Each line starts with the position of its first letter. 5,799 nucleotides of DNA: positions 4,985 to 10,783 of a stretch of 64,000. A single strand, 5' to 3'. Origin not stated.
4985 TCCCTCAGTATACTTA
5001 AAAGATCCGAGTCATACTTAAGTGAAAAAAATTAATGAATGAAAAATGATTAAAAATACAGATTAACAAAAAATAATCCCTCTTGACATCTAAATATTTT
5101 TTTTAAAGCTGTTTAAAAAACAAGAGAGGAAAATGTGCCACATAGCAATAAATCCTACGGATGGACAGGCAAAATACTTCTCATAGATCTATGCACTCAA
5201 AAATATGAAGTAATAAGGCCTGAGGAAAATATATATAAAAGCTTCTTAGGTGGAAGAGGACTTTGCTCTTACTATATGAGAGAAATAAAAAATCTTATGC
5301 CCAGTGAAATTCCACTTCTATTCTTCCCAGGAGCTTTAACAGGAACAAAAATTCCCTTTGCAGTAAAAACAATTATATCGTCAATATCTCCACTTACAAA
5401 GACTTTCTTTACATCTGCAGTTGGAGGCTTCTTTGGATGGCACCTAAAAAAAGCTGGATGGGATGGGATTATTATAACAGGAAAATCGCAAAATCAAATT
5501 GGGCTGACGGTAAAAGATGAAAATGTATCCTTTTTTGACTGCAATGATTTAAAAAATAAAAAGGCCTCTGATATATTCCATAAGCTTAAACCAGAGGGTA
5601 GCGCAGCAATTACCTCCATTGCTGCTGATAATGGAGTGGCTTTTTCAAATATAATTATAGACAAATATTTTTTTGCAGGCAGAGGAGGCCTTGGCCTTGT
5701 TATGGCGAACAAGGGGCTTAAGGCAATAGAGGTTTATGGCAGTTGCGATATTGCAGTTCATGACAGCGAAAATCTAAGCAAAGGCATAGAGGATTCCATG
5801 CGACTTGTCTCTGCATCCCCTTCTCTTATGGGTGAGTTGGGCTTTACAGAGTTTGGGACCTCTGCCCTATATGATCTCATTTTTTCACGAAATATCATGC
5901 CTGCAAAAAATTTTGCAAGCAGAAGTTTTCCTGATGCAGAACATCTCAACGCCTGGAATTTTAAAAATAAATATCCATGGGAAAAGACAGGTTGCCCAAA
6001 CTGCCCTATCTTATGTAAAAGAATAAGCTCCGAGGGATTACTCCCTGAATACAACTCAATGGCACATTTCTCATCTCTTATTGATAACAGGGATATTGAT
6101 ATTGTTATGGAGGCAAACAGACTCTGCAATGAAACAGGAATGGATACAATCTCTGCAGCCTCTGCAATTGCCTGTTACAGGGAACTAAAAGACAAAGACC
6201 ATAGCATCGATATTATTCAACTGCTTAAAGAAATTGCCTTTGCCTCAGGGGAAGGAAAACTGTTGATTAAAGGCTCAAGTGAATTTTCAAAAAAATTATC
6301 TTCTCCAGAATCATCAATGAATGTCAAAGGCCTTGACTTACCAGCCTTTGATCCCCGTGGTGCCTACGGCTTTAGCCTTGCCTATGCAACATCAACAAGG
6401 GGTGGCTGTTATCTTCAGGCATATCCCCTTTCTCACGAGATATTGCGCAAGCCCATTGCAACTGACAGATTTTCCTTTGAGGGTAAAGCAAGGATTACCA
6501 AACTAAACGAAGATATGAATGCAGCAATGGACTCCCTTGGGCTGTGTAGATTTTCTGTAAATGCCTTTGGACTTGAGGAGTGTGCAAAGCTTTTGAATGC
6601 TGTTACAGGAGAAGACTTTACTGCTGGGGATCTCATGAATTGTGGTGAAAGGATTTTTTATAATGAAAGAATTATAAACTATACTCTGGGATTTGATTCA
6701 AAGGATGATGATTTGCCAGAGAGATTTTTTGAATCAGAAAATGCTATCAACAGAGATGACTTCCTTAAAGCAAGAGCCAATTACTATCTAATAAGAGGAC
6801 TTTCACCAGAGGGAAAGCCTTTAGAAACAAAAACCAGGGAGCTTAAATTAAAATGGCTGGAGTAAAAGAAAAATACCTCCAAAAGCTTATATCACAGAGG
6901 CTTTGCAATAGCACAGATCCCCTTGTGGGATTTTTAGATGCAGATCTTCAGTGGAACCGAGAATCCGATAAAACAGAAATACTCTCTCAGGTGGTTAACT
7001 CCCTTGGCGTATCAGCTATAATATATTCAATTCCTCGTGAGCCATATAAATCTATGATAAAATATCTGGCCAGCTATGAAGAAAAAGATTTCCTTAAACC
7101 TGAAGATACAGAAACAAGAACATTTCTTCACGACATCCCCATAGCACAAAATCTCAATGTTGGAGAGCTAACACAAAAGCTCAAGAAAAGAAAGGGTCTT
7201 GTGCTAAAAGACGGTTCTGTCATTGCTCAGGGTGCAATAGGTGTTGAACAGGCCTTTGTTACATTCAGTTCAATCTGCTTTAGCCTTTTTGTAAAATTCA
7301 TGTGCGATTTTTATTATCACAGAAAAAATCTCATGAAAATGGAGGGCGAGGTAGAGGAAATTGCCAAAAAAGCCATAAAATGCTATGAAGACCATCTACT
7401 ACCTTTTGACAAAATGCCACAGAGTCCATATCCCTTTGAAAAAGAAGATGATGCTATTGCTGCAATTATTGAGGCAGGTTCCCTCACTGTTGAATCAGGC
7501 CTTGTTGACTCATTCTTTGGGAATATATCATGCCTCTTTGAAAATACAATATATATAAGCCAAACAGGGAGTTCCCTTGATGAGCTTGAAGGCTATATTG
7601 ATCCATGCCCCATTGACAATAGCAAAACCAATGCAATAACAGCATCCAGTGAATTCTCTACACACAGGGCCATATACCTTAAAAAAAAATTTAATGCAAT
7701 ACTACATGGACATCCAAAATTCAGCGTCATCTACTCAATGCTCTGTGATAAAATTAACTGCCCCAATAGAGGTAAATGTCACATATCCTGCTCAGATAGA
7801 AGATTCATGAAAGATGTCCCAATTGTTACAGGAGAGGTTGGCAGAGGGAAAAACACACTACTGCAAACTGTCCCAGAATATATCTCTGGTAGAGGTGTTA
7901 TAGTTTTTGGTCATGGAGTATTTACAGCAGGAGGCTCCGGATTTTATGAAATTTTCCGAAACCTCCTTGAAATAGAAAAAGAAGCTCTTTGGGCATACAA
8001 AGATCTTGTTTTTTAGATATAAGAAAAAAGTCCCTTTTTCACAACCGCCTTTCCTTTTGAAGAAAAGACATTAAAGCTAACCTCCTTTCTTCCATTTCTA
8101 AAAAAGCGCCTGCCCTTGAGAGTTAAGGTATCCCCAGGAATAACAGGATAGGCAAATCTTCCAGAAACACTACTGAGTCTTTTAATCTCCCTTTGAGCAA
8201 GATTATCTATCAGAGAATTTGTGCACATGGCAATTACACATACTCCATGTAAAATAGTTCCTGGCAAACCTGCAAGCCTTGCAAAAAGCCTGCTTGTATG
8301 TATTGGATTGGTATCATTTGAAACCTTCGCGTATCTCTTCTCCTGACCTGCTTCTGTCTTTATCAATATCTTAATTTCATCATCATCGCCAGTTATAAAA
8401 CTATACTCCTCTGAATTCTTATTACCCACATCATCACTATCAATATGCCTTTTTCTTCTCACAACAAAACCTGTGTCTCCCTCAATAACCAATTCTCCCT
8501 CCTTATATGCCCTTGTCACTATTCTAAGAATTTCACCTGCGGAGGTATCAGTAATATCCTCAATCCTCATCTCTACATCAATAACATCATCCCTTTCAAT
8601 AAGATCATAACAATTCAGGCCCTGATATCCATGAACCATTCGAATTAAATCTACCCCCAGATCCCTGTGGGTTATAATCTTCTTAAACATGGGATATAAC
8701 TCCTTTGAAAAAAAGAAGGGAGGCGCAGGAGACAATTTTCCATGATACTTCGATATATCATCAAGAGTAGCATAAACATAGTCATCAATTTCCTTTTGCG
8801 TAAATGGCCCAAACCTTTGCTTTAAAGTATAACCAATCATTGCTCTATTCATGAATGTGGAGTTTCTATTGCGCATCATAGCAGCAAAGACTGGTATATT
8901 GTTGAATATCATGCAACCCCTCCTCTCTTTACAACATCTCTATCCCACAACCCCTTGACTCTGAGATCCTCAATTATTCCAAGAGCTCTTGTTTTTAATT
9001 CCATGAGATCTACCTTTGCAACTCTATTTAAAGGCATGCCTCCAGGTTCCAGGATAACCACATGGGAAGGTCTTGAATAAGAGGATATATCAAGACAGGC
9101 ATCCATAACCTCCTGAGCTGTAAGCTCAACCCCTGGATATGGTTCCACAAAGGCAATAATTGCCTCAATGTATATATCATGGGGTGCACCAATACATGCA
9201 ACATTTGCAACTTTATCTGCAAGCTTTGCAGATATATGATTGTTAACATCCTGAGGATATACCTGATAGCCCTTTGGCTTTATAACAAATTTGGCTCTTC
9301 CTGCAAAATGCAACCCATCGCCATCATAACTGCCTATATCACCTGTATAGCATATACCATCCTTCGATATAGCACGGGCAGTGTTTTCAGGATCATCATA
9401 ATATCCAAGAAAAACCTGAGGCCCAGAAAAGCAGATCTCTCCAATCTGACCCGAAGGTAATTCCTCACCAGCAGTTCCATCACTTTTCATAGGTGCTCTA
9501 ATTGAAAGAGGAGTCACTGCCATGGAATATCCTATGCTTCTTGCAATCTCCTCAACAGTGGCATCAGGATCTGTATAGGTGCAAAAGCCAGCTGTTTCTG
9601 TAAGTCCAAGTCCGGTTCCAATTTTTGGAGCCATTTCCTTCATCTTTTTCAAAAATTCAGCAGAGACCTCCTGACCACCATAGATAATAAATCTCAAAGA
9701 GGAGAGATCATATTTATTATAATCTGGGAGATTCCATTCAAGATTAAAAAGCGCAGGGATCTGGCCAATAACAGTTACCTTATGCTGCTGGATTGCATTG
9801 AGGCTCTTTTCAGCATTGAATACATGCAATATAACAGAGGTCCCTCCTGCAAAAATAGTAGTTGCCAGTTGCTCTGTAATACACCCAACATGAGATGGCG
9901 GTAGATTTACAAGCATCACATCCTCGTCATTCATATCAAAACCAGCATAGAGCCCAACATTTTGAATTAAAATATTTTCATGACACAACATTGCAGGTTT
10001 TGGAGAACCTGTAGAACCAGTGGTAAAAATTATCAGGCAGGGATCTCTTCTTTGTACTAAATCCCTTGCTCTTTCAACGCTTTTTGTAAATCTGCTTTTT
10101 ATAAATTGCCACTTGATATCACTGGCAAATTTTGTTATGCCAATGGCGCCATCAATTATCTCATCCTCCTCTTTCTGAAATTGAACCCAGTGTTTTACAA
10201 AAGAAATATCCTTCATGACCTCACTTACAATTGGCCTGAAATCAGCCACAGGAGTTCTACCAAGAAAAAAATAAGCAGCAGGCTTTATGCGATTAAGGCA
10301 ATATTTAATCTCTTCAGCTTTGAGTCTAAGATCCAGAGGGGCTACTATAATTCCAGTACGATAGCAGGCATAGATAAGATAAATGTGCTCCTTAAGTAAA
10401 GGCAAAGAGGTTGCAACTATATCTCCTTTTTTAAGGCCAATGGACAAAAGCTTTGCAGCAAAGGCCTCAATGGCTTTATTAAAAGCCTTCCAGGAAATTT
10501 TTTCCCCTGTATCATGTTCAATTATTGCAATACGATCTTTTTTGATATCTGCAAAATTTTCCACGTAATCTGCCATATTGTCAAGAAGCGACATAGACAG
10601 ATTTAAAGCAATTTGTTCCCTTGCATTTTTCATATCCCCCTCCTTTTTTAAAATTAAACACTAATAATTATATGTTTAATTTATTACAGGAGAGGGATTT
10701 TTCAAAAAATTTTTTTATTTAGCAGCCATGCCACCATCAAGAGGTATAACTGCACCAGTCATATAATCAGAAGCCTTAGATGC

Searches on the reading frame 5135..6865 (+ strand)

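Call 96: search_protein_families(library=pfam, proteins=[window:5135-6865:+], max_evalue=0.00001)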
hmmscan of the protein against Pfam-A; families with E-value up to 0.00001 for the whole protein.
window:5135-6865:+ (576 aa): 2 families
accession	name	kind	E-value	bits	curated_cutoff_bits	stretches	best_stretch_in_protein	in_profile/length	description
PF01314.23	AFOR_C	-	7.9e-93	312.1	27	1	220-572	5-385/385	Aldehyde ferredoxin oxidoreductase, domains 2 & 3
PF02730.20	AFOR_N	-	2.2e-48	165.1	29.8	1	12-202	1-198/199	Aldehyde ferredoxin oxidoreductase, N-terminal domain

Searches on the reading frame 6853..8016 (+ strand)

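Call 96: search_protein_families(library=pfam, proteins=[window:6853-8016:+], max_evalue=0.00001)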
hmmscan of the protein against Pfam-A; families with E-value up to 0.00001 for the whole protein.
window:6853-8016:+ (387 aa): 1 family
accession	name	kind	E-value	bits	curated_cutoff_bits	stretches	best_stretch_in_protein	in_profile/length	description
PF00596.27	Aldolase_II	-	1.3e-19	71.2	22.2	1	204-377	2-178/183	Class II Aldolase and Adducin N-terminal domain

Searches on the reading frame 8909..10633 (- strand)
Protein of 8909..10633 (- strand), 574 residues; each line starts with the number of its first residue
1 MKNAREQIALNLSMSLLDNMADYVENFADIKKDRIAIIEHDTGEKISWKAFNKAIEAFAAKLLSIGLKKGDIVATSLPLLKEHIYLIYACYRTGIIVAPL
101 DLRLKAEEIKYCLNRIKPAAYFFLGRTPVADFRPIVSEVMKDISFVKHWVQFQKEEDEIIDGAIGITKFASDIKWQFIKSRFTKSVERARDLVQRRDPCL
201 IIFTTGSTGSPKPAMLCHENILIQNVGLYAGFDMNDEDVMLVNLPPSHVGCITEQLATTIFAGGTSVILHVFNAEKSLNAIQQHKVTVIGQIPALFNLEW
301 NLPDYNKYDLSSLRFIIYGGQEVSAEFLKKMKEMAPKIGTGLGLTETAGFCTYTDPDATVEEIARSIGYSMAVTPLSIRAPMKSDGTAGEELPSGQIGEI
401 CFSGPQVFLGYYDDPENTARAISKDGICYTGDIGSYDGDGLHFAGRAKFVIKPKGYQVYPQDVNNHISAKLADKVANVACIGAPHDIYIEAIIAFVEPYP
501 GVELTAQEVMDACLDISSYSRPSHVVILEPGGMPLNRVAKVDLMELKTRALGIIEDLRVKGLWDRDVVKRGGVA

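Call 96: search_protein_families(library=pfam, proteins=[window:8909-10633:-], max_evalue=0.00001)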
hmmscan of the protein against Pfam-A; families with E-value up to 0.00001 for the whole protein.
window:8909-10633:- (574 aa): 2 families
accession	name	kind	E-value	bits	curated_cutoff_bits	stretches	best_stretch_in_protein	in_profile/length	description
PF00501.34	AMP-binding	-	9.3e-67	225.9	29.9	1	26-412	3-384/384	AMP-binding enzyme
PF13193.12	AMP-binding_C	-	2.9e-07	31.8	24.5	1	473-540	10-76/76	AMP-binding enzyme C-terminal domain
